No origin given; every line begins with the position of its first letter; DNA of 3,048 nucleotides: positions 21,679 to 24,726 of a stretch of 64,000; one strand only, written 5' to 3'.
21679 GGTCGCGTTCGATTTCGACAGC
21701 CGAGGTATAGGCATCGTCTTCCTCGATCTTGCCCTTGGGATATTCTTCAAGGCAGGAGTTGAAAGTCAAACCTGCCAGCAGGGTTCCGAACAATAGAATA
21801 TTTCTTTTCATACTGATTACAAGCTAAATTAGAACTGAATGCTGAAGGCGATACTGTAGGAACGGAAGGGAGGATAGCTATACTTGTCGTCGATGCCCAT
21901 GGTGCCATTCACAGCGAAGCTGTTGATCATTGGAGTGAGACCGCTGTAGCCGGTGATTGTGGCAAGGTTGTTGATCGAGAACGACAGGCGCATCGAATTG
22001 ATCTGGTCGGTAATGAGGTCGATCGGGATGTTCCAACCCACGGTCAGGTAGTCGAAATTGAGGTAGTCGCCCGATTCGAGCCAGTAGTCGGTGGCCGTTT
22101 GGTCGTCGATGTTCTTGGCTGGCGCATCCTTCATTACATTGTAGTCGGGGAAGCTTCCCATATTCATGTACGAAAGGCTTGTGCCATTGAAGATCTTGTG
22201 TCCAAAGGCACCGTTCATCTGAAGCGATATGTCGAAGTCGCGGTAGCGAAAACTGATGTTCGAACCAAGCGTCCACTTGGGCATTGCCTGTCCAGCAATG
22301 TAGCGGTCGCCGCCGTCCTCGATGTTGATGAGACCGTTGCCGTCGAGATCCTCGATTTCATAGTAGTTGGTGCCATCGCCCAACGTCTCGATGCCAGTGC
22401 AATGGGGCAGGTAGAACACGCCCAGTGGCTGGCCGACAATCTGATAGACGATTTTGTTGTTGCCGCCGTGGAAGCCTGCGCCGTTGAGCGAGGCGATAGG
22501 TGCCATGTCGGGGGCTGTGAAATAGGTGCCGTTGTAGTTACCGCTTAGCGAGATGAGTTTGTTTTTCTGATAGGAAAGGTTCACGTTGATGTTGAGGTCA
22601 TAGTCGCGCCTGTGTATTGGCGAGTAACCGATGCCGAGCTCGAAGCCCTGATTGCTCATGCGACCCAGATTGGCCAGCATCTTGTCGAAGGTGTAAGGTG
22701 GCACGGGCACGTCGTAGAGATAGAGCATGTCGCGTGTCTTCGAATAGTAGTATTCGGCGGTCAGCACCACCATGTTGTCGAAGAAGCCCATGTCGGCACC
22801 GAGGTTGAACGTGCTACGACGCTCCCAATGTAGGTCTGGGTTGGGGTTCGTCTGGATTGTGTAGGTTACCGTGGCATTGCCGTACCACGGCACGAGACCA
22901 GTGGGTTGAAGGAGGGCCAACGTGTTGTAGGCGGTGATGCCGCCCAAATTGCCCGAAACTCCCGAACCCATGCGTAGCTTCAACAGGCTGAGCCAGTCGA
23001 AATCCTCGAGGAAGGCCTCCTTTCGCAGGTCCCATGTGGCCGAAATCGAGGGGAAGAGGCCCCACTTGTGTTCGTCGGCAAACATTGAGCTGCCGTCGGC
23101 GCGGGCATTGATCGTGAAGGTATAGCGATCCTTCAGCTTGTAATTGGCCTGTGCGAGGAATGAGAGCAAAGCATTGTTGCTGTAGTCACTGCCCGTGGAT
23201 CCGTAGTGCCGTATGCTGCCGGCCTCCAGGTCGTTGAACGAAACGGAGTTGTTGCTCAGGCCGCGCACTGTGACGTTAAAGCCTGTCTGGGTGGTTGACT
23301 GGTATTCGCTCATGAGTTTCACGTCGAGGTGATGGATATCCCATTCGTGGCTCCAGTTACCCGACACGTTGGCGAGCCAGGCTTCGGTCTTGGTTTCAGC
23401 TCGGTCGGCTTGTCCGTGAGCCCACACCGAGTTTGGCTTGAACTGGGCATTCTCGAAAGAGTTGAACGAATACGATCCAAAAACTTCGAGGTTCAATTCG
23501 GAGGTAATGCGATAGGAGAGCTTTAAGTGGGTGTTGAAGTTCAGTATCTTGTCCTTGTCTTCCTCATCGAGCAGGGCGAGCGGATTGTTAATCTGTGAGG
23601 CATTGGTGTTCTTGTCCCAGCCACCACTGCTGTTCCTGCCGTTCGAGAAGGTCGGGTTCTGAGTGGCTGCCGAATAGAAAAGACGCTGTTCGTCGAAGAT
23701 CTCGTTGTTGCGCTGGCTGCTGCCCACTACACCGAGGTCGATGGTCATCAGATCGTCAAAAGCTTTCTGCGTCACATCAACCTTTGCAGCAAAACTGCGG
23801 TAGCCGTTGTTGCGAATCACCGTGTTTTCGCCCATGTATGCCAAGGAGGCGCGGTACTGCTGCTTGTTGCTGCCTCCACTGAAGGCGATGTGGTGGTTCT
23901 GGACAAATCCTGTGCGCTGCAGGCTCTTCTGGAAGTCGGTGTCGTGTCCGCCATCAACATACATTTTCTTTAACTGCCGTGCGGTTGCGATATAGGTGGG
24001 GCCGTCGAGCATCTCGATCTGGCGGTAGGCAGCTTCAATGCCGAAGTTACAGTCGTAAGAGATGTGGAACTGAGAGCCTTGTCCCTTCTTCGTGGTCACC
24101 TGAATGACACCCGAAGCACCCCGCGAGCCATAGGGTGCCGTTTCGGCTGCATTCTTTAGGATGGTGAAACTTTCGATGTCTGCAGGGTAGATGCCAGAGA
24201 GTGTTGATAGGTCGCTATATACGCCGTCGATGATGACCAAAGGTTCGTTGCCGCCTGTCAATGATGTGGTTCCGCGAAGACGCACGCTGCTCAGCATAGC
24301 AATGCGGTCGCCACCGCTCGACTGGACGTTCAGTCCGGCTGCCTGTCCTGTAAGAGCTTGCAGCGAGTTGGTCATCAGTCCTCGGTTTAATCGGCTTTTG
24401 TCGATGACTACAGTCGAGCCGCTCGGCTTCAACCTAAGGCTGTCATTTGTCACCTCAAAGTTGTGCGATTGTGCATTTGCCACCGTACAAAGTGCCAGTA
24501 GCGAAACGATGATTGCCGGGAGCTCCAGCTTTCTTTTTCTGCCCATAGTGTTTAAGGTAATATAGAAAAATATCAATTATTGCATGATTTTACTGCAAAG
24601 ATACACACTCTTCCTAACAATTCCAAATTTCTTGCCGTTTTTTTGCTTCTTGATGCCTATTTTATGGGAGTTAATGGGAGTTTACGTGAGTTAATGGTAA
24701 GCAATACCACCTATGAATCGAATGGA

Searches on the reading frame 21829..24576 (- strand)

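Call 42: search_protein_families(library=pfam, proteins=[window:21829-24576:-], max_evalue=0.001)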
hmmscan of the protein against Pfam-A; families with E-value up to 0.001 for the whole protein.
window:21829-24576:- (915 aa): 1 family
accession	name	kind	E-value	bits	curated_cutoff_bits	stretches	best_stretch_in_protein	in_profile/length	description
PF00593.30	TonB_dep_Rec_b-barrel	-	1.3e-22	81.7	27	1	298-871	12-436/436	TonB dependent receptor-like, beta-barrel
